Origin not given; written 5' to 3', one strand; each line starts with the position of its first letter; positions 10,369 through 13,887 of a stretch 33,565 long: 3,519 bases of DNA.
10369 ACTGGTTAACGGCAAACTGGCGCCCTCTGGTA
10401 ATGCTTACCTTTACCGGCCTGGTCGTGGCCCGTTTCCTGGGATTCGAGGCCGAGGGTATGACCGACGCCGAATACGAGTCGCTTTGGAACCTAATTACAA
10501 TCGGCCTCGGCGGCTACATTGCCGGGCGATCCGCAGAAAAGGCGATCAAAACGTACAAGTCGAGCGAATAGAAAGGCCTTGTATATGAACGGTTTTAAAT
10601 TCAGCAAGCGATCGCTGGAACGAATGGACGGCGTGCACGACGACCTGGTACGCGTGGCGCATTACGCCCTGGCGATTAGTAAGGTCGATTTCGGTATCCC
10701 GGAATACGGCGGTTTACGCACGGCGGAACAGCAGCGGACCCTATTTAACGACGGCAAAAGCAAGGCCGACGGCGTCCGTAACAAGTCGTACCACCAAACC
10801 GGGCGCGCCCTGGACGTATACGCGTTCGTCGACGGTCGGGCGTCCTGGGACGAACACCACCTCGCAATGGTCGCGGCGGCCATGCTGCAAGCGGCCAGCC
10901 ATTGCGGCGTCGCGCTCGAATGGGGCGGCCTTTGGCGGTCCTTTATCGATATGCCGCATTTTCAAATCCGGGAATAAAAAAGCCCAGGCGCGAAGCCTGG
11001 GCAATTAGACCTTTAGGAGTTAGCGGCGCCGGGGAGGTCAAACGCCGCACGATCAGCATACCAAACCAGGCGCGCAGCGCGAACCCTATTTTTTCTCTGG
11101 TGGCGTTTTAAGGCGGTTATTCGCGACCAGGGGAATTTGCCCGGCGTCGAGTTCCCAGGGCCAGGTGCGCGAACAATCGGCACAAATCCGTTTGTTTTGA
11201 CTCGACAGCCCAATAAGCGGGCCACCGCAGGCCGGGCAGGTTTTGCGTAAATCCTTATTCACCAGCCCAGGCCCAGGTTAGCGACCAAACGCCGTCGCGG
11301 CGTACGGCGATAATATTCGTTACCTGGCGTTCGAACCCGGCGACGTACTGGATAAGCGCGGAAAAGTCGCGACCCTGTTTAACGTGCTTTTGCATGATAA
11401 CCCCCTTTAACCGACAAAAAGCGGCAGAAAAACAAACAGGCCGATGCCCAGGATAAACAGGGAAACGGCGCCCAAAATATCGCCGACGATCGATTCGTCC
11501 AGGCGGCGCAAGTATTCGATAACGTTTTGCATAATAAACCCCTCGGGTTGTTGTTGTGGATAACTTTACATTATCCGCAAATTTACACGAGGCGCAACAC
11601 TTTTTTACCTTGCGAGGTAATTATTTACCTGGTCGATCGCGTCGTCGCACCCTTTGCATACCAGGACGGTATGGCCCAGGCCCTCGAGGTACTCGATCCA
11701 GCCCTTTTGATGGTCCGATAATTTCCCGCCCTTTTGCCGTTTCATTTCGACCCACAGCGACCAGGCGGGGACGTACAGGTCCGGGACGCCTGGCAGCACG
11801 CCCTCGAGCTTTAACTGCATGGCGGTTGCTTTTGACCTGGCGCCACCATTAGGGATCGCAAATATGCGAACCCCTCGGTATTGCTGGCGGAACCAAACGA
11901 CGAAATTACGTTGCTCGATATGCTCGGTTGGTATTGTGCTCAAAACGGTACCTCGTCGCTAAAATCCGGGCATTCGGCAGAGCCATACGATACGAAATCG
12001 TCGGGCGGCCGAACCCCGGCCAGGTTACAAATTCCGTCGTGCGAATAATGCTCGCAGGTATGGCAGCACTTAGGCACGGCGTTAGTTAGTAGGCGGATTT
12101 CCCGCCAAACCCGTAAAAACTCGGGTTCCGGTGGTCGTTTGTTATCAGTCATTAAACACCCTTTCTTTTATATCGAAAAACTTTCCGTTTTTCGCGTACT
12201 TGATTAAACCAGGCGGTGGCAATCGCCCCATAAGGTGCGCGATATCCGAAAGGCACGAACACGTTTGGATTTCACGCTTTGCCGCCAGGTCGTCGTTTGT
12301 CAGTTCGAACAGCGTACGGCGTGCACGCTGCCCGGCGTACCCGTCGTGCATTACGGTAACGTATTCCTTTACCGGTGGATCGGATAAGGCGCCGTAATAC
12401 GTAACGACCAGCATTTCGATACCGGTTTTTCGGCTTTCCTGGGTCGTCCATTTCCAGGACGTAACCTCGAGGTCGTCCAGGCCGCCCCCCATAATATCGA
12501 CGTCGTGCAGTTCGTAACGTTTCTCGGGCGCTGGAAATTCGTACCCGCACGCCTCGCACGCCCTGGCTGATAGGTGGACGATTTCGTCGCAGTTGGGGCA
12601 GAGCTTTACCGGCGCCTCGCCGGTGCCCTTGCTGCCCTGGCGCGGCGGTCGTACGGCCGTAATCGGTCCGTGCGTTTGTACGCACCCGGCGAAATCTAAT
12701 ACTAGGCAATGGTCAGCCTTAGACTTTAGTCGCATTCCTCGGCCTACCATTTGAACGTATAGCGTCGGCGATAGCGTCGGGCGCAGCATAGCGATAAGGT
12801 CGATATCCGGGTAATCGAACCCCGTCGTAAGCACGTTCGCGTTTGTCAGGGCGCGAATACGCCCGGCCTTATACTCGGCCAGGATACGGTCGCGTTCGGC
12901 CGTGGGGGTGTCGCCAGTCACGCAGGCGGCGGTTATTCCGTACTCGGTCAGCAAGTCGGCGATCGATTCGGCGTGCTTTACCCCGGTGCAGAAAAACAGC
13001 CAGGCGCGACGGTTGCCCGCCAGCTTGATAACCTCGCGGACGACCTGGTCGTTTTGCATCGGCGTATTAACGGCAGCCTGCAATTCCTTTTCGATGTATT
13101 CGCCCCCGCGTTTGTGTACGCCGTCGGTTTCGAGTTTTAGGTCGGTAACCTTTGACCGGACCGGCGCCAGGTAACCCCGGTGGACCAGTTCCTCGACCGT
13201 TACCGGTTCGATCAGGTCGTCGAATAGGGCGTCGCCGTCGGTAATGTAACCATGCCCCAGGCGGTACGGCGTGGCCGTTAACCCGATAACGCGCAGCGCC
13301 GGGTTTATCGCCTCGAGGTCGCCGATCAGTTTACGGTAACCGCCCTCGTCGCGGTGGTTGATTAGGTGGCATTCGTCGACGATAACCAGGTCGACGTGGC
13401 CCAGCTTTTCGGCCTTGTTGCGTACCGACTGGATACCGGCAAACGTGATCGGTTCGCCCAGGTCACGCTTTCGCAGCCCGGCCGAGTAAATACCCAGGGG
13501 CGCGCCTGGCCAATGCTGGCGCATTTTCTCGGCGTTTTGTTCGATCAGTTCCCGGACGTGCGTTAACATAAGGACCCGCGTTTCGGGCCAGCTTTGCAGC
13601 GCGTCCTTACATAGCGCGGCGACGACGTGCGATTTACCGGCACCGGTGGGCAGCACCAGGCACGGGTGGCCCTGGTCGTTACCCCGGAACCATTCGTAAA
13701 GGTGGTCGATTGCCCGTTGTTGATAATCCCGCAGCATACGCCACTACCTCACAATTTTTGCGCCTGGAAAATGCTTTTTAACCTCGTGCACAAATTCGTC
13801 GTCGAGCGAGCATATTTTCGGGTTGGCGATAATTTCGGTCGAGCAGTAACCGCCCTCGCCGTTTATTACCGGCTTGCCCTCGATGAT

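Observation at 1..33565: Core genome strongly enriched in CpG and in the palindromes TCGA, CTCGAG and CCWGG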

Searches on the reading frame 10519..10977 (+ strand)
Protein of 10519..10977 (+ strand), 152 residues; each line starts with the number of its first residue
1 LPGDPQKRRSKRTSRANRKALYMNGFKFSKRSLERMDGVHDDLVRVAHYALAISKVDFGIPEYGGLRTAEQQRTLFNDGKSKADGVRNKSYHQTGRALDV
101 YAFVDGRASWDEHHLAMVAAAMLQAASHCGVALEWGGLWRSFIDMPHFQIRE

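Call 5: search_protein_families(library=phrogs, proteins=[window:10519-10977:+])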
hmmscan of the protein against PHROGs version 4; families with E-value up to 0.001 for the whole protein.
window:10519-10977:+ (152 aa): 6 families
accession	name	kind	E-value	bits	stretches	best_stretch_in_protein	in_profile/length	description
phrog_465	-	lysis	3.5e-51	175.3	1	17-150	34-165/292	endolysin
phrog_5115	-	moron, auxiliary metabolic gene and host takeover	1.2e-12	48.7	1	61-151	39-122/283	ferredoxin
phrog_6523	-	lysis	1.9e-12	48.5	1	63-151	42-130/255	endolysin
phrog_2649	-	lysis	3.7e-12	47.6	1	31-151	5-128/261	endolysin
phrog_1768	-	lysis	1.7e-11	43.5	1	18-150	920-1038/1577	endolysin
phrog_15351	-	lysis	1.6e-05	25.4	1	59-150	42-136/289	endolysin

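Call 45: search_dna_similar(query=window:10519-10977:+, collection=phages, mode=protein, max_rows=25)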
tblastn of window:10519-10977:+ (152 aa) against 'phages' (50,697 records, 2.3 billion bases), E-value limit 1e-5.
Records with a match: 726; places in all: 727; records where one place covers at least 80% of the query: 703.
Best place of each record, by identity: 60-80% 3; <60% 723.
By first word of the organism name: Vibrio 136; Escherichia 121; Klebsiella 117; Salmonella 43; Yersinia 29; Enterobacter 27; Erwinia 22; Pseudomonas 21; Xanthomonas 20; Cronobacter 15; and 54 more.
By host as written in the record: - 156; Klebsiella pneumoniae 55; Escherichia coli 54; Yersinia enterocolitica 18; Erwinia amylovora 16; Escherichia coli str. K-12 substr. MG1655 10; Salmonella enterica 9; Klebsiella sp. M5a1 9; and 225 more.
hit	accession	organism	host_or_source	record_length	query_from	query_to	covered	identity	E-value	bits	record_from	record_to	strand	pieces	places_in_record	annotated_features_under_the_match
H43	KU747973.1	Pseudoalteromonas phage vB_PspS-H40/1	Pseudoalteromonas sp.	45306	27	150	82%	62.9%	3e-38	142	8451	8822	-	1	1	putative peptidase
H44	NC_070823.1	Pseudoalteromonas phage vB_PspS-H40/1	Pseudoalteromonas sp.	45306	27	150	82%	62.9%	3e-38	142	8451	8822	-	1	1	endolysin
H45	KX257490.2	Pseudoalteromonas virus vB_PspP-H6/1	Pseudoalteromonas sp. H6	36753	26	149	82%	60.5%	1e-37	140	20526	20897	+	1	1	putative endolysin | ribosome_binding_site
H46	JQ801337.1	Vibrio phage VvAW1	Vibrio vulnificus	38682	25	150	83%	53.6%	4e-31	122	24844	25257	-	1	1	hypothetical protein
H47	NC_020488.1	Vibrio phage VvAW1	Vibrio vulnificus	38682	25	150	83%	53.6%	4e-31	122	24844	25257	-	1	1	endolysin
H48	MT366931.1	Yersinia phage vB_YenM_12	Yersinia enterocolitica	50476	25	150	83%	49.2%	6e-26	107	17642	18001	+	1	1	peptidoglycan hydrolase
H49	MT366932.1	Yersinia phage vB_YenM_22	Yersinia enterocolitica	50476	25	150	83%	49.2%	6e-26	107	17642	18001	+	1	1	peptidoglycan hydrolase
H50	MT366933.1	Yersinia phage vB_YenM_25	Yersinia enterocolitica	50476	25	150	83%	49.2%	6e-26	107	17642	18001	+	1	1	peptidoglycan hydrolase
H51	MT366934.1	Yersinia phage vB_YenM_27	Yersinia enterocolitica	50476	25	150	83%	49.2%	6e-26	107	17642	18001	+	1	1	peptidoglycan hydrolase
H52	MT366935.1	Yersinia phage vB_YenM_39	Yersinia enterocolitica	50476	25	150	83%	49.2%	6e-26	107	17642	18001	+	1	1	peptidoglycan hydrolase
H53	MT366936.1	Yersinia phage vB_YenM_126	Yersinia enterocolitica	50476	25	150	83%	49.2%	6e-26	107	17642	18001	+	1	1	peptidoglycan hydrolase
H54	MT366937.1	Yersinia phage vB_YenM_526-1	Yersinia enterocolitica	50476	25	150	83%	49.2%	6e-26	107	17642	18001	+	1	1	peptidoglycan hydrolase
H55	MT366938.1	Yersinia phage vB_YenM_526-2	Yersinia enterocolitica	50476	25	150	83%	49.2%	6e-26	107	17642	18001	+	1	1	peptidoglycan hydrolase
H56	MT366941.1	Yersinia phage vB_YenM_574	Yersinia enterocolitica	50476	25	150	83%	49.2%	6e-26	107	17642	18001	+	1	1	peptidoglycan hydrolase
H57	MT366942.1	Yersinia phage vB_YenM_636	Yersinia enterocolitica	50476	25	150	83%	49.2%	6e-26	107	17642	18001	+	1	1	peptidoglycan hydrolase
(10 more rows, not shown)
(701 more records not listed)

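Call 55: find_related_loci(query=window:10519-10977:+, collection=viral_contigs, flank=10000)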
Query window:10519-10977:+ (152 aa) in viral_contigs; peptide patterns used: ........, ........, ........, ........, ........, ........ (x = any residue, [..] = any of these).
49 stretches matched a pattern; 45 encode a relative of the query (tblastn E <= 1e-3); 45 distinct loci.
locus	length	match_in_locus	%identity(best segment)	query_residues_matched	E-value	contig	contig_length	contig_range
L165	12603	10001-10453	93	2-152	4e-93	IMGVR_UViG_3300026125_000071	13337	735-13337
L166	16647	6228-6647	66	12-152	2e-58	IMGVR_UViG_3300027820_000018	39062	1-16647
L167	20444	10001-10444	58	16-151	3e-58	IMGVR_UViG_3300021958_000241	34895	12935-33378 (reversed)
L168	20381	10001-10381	65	26-152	4e-55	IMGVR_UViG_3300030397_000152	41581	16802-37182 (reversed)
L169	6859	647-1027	65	26-152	2e-53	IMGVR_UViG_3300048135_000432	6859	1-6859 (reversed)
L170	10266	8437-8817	63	26-152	2e-52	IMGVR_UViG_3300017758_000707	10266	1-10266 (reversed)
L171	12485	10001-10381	63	26-152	8e-52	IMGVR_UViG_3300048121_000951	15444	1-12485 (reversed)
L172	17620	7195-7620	57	8-152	8e-52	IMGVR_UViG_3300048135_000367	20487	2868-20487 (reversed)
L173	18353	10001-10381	61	26-152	2e-51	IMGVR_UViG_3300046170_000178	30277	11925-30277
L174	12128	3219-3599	62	26-152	2e-51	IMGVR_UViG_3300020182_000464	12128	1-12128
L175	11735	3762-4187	57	8-152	3e-51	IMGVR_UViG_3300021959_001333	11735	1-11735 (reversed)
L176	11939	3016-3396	62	26-152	5e-51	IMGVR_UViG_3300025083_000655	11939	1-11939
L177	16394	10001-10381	62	26-152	5e-51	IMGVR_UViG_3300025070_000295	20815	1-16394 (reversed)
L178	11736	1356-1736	62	26-152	5e-51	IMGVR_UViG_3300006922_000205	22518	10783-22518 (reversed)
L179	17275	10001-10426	57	8-152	3e-51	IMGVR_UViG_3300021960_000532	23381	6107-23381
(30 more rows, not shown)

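Call 60: find_related_loci(query=L165:4966-8211:+, collection=viral_contigs, flank=10000)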
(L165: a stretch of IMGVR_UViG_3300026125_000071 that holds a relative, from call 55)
Query L165:4966-8211:+ (1081 aa) in viral_contigs; peptide patterns used: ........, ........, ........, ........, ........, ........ (x = any residue, [..] = any of these).
1 stretches matched a pattern; 1 encode a relative of the query (tblastn E <= 1e-3); 1 distinct loci.
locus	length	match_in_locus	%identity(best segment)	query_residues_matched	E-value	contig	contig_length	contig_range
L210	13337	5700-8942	100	1-1081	0e+0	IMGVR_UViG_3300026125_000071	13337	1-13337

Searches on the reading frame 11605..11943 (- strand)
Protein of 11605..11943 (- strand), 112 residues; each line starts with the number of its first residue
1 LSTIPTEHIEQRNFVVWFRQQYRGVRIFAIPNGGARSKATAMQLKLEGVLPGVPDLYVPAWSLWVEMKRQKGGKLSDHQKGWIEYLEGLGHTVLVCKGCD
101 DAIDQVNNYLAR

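Call 21: search_protein_families(library=pfam, proteins=[window:11605-11943:-], max_evalue=0.01)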
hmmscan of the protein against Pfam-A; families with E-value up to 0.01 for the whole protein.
window:11605-11943:- (112 aa): 1 family
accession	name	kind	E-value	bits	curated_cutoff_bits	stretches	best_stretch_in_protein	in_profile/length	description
PF08774.17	VRR_NUC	-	2.1e-07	31.4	23.8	1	14-98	24-114/116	VRR-NUC domain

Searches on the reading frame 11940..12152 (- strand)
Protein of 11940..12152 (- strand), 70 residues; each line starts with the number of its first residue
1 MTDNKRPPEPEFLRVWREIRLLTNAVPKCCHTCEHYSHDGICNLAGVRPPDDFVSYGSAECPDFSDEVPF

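Call 40: search_protein_families(library=phrogs, proteins=[window:11940-12152:-], max_evalue=0.01)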
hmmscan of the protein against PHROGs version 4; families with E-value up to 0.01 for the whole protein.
window:11940-12152:- (70 aa): 2 families
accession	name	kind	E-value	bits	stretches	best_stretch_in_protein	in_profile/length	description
phrog_23504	-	unknown function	0.00022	22.1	1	27-70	32-73/73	-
phrog_31018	-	unknown function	0.0019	19.1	1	22-70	78-128/128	-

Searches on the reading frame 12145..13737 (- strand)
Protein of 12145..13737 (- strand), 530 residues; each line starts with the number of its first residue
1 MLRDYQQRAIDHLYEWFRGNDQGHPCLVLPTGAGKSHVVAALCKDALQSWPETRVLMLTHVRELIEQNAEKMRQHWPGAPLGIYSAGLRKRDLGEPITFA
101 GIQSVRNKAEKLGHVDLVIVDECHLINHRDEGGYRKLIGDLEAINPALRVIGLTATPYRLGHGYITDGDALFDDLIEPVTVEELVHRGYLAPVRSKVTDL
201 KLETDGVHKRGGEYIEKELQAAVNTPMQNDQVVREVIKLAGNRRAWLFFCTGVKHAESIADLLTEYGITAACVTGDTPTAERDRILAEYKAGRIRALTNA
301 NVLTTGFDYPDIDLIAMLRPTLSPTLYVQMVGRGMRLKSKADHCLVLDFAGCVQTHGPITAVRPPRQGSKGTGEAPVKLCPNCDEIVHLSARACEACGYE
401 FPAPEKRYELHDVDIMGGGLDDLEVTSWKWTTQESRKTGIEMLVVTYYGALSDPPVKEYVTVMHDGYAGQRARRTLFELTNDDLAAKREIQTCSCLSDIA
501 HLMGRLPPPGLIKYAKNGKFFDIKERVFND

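Call 6: search_protein_families(library=pfam, proteins=[window:12145-13737:-])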
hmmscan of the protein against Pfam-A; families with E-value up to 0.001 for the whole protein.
window:12145-13737:- (530 aa): 6 families
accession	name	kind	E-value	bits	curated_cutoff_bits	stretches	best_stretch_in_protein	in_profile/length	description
PF04851.21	ResIII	-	2.5e-23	83.2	22.5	1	2-159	4-164/164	Type III restriction enzyme, res subunit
PF00271.37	Helicase_C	-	1.1e-17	64.7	23.5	1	234-337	7-109/110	Helicase conserved C-terminal domain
PF00270.35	DEAD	-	2.7e-12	47.2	26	1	4-157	2-160/167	DEAD/DEAH box helicase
PF18766.7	SWI2_SNF2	-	9.3e-07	29.1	26.7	1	6-198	2-193/221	SWI2/SNF2 ATPase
PF10571.15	UPF0547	-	1.3e-06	28.9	29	1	378-402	1-25/26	Uncharacterised protein family UPF0547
PF12773.13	DZR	-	0.00086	19.9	27.3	0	377-398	24-45/45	Double zinc ribbon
